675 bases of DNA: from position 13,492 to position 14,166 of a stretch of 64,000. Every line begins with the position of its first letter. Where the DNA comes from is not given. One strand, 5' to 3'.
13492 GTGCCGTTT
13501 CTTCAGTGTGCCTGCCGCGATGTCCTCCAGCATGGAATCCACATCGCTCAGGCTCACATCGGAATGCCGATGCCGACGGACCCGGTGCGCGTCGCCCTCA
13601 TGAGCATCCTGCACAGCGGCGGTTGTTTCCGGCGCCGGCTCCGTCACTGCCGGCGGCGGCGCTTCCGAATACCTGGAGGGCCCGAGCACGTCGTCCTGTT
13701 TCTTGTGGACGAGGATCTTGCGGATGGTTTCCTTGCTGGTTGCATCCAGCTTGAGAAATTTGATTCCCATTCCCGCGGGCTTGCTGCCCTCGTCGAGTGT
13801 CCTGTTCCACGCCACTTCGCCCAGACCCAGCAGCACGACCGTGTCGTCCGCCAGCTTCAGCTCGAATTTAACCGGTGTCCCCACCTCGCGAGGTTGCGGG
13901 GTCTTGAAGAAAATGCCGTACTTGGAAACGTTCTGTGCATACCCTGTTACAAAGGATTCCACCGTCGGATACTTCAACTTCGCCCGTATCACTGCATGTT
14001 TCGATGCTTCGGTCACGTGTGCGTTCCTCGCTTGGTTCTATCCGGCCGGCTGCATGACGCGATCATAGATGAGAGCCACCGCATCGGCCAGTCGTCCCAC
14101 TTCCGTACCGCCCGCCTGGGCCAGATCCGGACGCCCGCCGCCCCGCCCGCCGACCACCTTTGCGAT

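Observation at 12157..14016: PilZ-like domain fused to TolA-type repeats, an acidic IDR and a MinD-like C-terminal membrane-targeting helix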

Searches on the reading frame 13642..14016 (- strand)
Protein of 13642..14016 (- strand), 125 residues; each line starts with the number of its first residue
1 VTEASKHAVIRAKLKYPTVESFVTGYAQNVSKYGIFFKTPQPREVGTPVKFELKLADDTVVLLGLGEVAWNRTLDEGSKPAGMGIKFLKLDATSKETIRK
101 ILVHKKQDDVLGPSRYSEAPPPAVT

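Call 32: search_protein_representatives(protein=window:13642-14016:-)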
Query: 125 residues. Proteins with E-value up to 0.001 (for the whole library): 3649; up to 1e-10: 1191; up to 1e-30: 15. The best 150 are listed.
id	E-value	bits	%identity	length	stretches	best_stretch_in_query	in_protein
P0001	8.4e-75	264.9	100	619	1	1-125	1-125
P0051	1.4e-45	170.6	62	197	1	4-123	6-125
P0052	3.9e-45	169.2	68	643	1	5-123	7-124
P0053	9.3e-45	168.0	41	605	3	14-103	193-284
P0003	1.3e-43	164.2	61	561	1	1-123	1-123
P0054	1.7e-39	151.0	61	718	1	4-123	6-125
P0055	8.7e-39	148.7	60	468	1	4-123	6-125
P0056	9.4e-36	138.9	57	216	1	1-123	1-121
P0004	6.8e-35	136.1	58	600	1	5-123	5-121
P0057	1.6e-34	135.0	56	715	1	6-122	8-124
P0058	9.0e-32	126.1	55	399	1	5-123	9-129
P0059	1.7e-31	125.1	54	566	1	5-123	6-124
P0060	2.6e-31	124.6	58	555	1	6-124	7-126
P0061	3.2e-31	124.3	55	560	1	6-123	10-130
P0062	4.4e-31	123.8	39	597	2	12-106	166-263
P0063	1.8e-30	121.9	53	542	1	6-123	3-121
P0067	9.5e-28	113.1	54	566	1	5-105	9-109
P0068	4.9e-27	110.8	49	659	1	6-123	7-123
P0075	4.0e-24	101.4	47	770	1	5-122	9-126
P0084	2.5e-20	89.1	46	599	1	5-123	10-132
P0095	4.7e-19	85.0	44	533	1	9-123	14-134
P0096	6.3e-19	84.6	46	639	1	8-107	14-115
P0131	2.2e-17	79.6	41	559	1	7-109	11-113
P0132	2.2e-17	79.6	49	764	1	13-107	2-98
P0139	3.1e-17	79.2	47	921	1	9-107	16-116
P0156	6.4e-17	78.2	48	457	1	8-114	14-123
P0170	8.9e-17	77.7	43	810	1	5-106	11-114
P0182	1.2e-16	77.3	48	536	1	11-122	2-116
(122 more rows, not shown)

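Call 42: find_homologous_proteins(query=A2, max_evalue=1e-20)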
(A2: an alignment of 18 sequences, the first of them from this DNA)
Query A2 (18 sequences) (111 aa, profile of the alignment): 4 proteins with E <= 1e-20 among 1490 candidates.
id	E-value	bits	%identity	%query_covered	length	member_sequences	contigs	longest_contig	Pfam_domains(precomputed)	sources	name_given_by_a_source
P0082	2.7e-36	142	52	86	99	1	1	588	PF07238.20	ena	-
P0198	2.4e-24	103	34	95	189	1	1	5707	PF07238.20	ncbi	ncbi:MAG: TIGR02266 family protein, partial [Polyangiales bacterium]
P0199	6.0e-23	99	41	83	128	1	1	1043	PF07238.20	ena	-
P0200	4.4e-21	93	42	86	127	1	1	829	PF07238.20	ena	-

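Call 44: list_cluster_members(proteins=[P0052, P0054, P0057, P0059, P0060, P0061, P0063, P0068, P0075, P0084])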
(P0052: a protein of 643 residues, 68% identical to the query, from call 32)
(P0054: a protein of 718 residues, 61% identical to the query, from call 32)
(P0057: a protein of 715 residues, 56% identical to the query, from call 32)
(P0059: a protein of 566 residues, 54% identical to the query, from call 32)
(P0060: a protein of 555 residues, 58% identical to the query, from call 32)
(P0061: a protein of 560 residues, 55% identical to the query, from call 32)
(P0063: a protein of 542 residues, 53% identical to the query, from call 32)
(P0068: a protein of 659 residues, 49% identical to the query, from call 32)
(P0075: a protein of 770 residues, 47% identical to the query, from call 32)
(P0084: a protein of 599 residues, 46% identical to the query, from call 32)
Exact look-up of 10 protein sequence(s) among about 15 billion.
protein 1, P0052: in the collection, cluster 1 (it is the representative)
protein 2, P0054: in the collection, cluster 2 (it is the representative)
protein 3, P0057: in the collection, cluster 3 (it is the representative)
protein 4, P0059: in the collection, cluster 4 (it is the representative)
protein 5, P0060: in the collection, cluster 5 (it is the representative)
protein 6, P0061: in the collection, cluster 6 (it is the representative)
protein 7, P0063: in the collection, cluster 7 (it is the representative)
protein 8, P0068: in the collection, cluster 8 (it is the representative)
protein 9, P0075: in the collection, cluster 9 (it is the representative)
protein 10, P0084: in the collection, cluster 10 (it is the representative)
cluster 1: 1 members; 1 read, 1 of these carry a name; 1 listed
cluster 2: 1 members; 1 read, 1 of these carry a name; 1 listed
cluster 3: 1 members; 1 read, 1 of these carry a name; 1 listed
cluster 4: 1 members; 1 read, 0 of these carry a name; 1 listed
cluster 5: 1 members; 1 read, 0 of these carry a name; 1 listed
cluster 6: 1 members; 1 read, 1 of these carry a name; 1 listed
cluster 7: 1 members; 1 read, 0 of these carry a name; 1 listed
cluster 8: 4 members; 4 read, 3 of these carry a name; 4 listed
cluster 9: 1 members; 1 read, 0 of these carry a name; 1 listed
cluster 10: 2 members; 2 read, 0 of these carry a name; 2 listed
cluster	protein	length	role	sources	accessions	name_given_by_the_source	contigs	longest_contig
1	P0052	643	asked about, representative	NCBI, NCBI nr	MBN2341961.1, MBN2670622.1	MAG: TIGR02266 family protein [Deltaproteobacteria bacterium] | TIGR02266 family protein [Deltaproteobacteria bacterium]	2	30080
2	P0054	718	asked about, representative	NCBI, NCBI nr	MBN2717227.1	MAG: TIGR02266 family protein [Deltaproteobacteria bacterium] | TIGR02266 family protein [Deltaproteobacteria bacterium]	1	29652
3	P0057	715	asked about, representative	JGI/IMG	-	uncharacterized protein (TIGR02266 family)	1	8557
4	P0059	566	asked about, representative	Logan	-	-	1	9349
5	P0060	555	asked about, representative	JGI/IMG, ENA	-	-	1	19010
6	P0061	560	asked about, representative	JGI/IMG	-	uncharacterized protein (TIGR02266 family)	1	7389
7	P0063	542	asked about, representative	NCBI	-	-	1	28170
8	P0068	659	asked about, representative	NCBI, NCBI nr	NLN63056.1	MAG: TIGR02266 family protein [Myxococcales bacterium] | TIGR02266 family protein [Myxococcales bacterium]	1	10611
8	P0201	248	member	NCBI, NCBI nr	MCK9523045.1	MAG: hypothetical protein M0R76_08365, partial [Proteobacteria bacterium] | hypothetical protein [Pseudomonadota bacterium]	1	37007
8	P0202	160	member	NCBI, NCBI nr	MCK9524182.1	MAG: TIGR02266 family protein, partial [Proteobacteria bacterium] | TIGR02266 family protein [Pseudomonadota bacterium]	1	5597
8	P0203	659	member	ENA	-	-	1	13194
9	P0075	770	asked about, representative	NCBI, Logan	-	-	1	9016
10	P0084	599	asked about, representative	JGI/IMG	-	-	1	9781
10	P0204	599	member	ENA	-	-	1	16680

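Call 45: find_encoding_contigs(protein=P0052, flank=6000, max_places=2)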
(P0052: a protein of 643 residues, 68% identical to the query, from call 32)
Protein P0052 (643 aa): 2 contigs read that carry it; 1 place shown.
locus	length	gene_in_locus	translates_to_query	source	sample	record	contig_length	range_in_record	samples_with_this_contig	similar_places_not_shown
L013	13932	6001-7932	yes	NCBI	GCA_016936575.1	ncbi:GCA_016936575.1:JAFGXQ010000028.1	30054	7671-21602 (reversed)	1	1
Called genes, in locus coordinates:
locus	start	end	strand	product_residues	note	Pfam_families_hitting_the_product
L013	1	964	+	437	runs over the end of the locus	PF00006:ATP-synt_ab, PF18269:T3SS_ATPase_C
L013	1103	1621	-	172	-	-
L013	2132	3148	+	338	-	PF07238:PilZ (weak)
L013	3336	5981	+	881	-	PF01411:tRNA-synt_2c, PF07973:tRNA_SAD, PF02272:DHHA1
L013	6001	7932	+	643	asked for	PF07238:PilZ (faint)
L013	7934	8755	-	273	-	PF02086:MethyltransfD12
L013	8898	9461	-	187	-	PF01966:HD (weak)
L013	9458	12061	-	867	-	PF19864:Radical_SAM_N2, PF04055:Radical_SAM, PF10105:DUF2344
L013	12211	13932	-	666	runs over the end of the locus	PF13428:TPR_14 (faint), PF04773:FecR, PF07719:TPR_2 (faint), PF13432:TPR_16 (faint), PF14559:TPR_19 (faint), PF13174:TPR_6 (faint)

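Call 46: find_encoding_contigs(protein=P0075, flank=5000, max_places=1)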
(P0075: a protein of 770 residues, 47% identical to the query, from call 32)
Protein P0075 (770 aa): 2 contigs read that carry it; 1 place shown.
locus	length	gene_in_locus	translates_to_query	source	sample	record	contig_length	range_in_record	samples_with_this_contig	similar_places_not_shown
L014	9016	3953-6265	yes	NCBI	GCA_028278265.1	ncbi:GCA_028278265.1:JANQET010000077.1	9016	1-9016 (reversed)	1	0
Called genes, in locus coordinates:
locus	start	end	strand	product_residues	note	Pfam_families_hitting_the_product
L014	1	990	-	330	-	?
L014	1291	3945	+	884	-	PF01411:tRNA-synt_2c, PF07973:tRNA_SAD, PF02272:DHHA1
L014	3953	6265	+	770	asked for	PF07238:PilZ (weak)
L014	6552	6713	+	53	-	-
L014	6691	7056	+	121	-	PF00903:Glyoxalase, PF22677:Ble-like_N (weak)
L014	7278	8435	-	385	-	PF16199:Radical_SAM_C (faint), PF04055:Radical_SAM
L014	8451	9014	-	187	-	?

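Call 47: find_encoding_contigs(protein=P0084, flank=5000, max_places=1)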
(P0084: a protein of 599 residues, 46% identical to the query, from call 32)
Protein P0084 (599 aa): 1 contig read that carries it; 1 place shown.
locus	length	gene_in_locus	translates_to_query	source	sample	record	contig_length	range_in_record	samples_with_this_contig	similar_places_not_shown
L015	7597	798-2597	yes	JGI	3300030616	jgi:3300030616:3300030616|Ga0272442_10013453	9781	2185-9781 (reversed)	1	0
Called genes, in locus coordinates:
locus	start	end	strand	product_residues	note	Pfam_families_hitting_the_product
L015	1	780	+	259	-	?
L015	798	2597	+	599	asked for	-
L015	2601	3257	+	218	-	PF00730:HhH-GPD, PF00633:HHH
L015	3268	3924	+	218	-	PF00378:ECH_1 (weak)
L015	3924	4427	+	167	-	PF02357:NusG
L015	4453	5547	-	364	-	-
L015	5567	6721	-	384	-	PF00155:Aminotran_1_2, PF01212:Beta_elim_lyase (weak)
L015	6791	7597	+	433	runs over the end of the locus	-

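Call 48: find_encoding_contigs(protein=P0139, flank=5000, max_places=1)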
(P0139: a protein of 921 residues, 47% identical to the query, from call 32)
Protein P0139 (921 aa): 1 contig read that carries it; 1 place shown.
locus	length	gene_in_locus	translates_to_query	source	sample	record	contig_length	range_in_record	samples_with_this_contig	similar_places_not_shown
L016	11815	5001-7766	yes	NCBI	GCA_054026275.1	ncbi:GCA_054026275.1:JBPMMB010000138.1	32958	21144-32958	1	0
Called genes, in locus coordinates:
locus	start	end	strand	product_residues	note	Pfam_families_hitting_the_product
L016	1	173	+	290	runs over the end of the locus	PF01509:TruB_N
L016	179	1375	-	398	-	PF00069:Pkinase, PF07714:PK_Tyr_Ser-Thr, PF01636:APH (faint)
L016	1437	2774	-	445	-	PF03721:UDPG_MGDP_dh_N, PF00984:UDPG_MGDP_dh, PF03720:UDPG_MGDP_dh_C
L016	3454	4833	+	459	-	PF04294:VanW, PF07501:G5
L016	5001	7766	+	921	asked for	PF07238:PilZ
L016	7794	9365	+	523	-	PF00072:Response_reg, PF01590:GAF, PF13185:GAF_2, PF13492:GAF_3, PF08668:HDOD (weak), PF13487:HD_5, PF01966:HD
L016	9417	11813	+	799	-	?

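Call 49: find_encoding_contigs(protein=P0170, flank=5000, max_places=1)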
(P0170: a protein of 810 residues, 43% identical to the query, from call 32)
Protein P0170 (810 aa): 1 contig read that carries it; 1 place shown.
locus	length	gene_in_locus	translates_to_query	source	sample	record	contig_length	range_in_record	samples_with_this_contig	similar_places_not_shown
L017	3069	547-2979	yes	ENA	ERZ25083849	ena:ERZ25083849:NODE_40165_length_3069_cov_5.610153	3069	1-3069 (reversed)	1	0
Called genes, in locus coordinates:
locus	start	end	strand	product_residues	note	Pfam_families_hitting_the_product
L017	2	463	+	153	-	?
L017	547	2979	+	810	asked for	PF07238:PilZ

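Call 51: predict_structure(alignment_id=A2)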
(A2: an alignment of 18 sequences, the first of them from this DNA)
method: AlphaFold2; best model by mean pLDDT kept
length: 111 residues; sequences in the alignment: 18
mean_pLDDT: 90.9   pTM: 0.78
mean pLDDT of the five models: 90.9, 90.9, 90.3, 89.9, 88.4
residues with pLDDT >= 90: 91; 70-90: 12; 50-70: 4; < 50: 4
segments of 3 or more residues with pLDDT < 50: 1-3
pLDDT, mean of each block of 10 residues (from residue 1): 68 94 93 95 96 96 97 90 97 95 84 48
secondary structure, 60 per line:
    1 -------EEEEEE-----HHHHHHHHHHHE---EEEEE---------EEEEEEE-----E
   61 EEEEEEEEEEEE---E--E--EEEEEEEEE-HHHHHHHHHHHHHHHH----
elements in order: E8-13 H19-29 E34-38 E48-54 E60-72 E82-90 H92-107

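Call 55: search_solved_structures(query=A2, max_evalue=1, show_alignments=3)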
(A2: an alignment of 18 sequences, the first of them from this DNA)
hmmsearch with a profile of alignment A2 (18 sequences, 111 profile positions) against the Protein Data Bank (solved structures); distinct sequences matched with E-value up to 1: 9.
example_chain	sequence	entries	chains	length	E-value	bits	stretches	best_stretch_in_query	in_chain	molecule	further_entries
3dsg_A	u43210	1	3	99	1.3e-06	31.5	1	17-89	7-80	Type IV fimbriae assembly protein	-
4f48_B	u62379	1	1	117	1.7e-06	31.2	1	16-89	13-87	Type IV fimbriae assembly protein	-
7lkq_B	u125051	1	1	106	1.1e-05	28.5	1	19-89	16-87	Type IV fimbriae assembly protein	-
3cnr_A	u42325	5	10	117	1.4e-05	28.2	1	19-89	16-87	Type IV fimbriae assembly protein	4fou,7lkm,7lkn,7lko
8ie4_A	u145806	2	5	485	0.21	14.7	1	31-105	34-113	GcCGT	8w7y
1i82_A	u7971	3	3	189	0.59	13.3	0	33-76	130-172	ENDO-1,4-BETA-XYLANASE A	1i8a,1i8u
2fl4_A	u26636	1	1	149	0.8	12.9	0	84-109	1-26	spermine/spermidine acetyltransferase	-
3t0e_E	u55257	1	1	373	0.96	12.6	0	44-82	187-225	T-cell surface glycoprotein CD4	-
5yhi_A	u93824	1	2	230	0.99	12.6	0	38-75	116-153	Protein YiiM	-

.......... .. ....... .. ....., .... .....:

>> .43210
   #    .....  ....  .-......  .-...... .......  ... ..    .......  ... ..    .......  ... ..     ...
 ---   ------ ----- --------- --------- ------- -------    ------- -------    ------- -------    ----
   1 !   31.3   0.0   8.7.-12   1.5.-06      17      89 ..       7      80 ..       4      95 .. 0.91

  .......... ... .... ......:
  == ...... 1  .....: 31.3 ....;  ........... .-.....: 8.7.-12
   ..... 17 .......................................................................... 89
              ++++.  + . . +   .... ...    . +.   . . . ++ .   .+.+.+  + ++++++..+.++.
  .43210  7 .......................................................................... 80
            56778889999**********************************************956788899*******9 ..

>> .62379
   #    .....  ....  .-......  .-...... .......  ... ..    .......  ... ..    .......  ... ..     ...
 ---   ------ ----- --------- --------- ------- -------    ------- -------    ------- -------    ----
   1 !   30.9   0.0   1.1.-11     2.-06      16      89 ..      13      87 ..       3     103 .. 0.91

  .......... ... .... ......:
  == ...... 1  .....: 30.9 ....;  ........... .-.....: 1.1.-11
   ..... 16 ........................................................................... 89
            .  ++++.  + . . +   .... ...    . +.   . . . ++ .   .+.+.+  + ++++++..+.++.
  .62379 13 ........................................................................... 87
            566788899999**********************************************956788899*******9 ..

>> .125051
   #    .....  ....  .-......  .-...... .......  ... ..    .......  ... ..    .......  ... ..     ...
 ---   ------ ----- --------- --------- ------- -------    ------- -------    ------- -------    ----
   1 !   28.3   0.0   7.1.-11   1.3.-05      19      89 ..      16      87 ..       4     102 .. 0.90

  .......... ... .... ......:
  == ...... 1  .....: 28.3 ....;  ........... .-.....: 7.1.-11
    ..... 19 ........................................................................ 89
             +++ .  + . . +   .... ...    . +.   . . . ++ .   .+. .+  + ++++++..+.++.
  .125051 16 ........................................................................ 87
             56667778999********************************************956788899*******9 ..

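Call 56: fold_search(model_id=the predicted structure, library=pdb)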
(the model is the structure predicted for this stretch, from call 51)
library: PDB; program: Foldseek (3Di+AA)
matches with E <= 10: 486; with E <= 0.001: 9
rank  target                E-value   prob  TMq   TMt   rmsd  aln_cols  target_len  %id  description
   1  4fou_D                2.7e-05  1.00  0.53  0.59   4.1       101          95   24  Structure of the PilZ-FimX(EAL domain)-c-di-GMP complex responsible for the regulation of bacterial Type IV pilus biog (released 2013-03-27)
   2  7lkn_C                3.3e-05  1.00  0.59  0.59   4.0       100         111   24  The PilB(N-terminal_P70S mutant)-PilZ complex (SeMet) (released 2021-08-11)
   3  7lkm_D                3.5e-05  1.00  0.59  0.60   3.7       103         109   22  The PilB(N-terminal_P70S mutant)-PilZ complex of the Type IV pilus from Xanthomonas citri (released 2021-08-11)
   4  7lkm_C                3.5e-05  1.00  0.62  0.62   4.2       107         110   22  The PilB(N-terminal_P70S mutant)-PilZ complex of the Type IV pilus from Xanthomonas citri (released 2021-08-11)
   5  3dsg_B                1.0e-04  1.00  0.54  0.60   4.3        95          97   23  XC1028 from Xanthomonas campestris Adopts a PilZ Domain-like Structure Yet with Trivial c-di-GMP Binding Activity (released 2009-05-19)
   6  7lkq_B                1.7e-04  1.00  0.53  0.60   4.2        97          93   24  The PilZ(delta107-117)-FimX(GGDEF-EAL) complex from Xanthomonas citri (released 2021-08-11)
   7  4fou_C                1.8e-04  1.00  0.54  0.61   4.3       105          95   20  Structure of the PilZ-FimX(EAL domain)-c-di-GMP complex responsible for the regulation of bacterial Type IV pilus biog (released 2013-03-27)
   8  3cnr_A                8.9e-04  1.00  0.53  0.62   4.2        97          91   24  Crystal Structure of PilZ (XAC1133) from Xanthomonas axonopodis pv citri (released 2009-03-31)
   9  3cnr_B                9.5e-04  1.00  0.53  0.60   4.3        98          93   23  Crystal Structure of PilZ (XAC1133) from Xanthomonas axonopodis pv citri (released 2009-03-31)
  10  3dsg_C                1.1e-03  1.00  0.50  0.56   4.5        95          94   24  XC1028 from Xanthomonas campestris Adopts a PilZ Domain-like Structure Yet with Trivial c-di-GMP Binding Activity (released 2009-05-19)
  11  3dsg_A                2.8e-03  1.00  0.54  0.61   4.4        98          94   24  XC1028 from Xanthomonas campestris Adopts a PilZ Domain-like Structure Yet with Trivial c-di-GMP Binding Activity (released 2009-05-19)
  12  3iuw_B                1.3e-02  0.94  0.37  0.47   5.6        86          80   13  Crystal structure of Activating signal cointegrator (NP_814290.1) from ENTEROCOCCUS FAECALIS V583 at 1.58 A resolution (released 2009-09-15)
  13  3iuw_A                1.8e-02  0.97  0.41  0.52   5.3        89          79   15  Crystal structure of Activating signal cointegrator (NP_814290.1) from ENTEROCOCCUS FAECALIS V583 at 1.58 A resolution (released 2009-09-15)
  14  3ph1_A                2.1e-02  0.99  0.46  0.31   4.2        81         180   16  The Crystal Structure of a Pathogenic Protein from the Xanthomonas campestris Reveals a New Tetrameric PilZ Domain Sel (released 2011-04-13)
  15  1ywu_MODEL_1_A        4.0e-02  0.99  0.51  0.46   3.1        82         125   22  Solution NMR structure of Pseudomonas Aeruginosa protein PA4608. Northeast Structural Genomics target PaT7 (released 2005-03-29)
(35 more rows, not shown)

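Call 60: list_cluster_members(proteins=[P0132, P0156, P0182, P0096, P0139, P0170, P0131, P0095, P0067, P0058])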
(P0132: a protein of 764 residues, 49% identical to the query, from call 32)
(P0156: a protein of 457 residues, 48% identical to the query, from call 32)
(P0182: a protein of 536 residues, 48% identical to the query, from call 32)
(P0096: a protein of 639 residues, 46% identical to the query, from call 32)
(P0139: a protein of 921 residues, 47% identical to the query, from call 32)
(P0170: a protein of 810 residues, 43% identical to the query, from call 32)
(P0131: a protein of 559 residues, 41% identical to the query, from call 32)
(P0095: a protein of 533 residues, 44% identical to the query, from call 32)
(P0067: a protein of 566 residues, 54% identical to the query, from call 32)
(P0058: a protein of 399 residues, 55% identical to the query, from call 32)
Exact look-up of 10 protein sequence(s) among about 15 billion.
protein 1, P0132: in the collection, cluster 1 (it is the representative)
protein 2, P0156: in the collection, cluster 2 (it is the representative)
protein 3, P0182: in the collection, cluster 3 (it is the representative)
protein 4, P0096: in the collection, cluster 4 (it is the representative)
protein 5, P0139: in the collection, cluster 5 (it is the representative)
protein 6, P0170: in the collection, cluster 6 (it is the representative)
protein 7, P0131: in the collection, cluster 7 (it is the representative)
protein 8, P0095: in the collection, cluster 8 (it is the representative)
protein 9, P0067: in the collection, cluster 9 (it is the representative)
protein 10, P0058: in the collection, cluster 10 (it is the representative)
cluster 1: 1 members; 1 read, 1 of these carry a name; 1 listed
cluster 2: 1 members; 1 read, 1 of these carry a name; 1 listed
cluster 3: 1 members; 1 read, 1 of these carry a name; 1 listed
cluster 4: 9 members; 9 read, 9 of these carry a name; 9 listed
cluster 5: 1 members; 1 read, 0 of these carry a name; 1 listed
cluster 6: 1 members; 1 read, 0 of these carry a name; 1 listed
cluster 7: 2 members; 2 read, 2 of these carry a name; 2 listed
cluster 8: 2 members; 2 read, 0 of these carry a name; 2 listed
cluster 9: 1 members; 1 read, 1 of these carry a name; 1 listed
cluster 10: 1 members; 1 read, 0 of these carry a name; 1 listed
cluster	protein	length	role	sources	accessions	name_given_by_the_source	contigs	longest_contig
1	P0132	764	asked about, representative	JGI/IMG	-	uncharacterized protein (TIGR02266 family)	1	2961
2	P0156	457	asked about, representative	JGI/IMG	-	molecular chaperone DnaK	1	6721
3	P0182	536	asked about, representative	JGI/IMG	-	uncharacterized protein (TIGR02266 family)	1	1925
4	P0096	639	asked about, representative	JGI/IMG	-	uncharacterized protein (TIGR02266 family)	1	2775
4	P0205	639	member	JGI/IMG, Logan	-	uncharacterized protein (TIGR02266 family)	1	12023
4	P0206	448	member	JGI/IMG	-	hypothetical protein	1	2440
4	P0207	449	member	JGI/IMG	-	hypothetical protein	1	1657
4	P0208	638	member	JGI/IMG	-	uncharacterized protein (TIGR02266 family)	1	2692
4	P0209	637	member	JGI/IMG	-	uncharacterized protein (TIGR02266 family)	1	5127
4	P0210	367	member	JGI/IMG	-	hypothetical protein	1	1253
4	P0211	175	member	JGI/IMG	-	hypothetical protein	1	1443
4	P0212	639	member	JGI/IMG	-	uncharacterized protein (TIGR02266 family)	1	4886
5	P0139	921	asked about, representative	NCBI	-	-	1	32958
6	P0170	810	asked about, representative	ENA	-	-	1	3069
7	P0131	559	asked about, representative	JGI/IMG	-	uncharacterized protein (TIGR02266 family)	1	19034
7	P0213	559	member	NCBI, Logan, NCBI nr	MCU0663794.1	MAG: TIGR02266 family protein [Myxococcota bacterium] | TIGR02266 family protein [Myxococcota bacterium]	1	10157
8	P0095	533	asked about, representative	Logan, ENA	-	-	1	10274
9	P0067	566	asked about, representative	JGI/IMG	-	uncharacterized protein (TIGR02266 family)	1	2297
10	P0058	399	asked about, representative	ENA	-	-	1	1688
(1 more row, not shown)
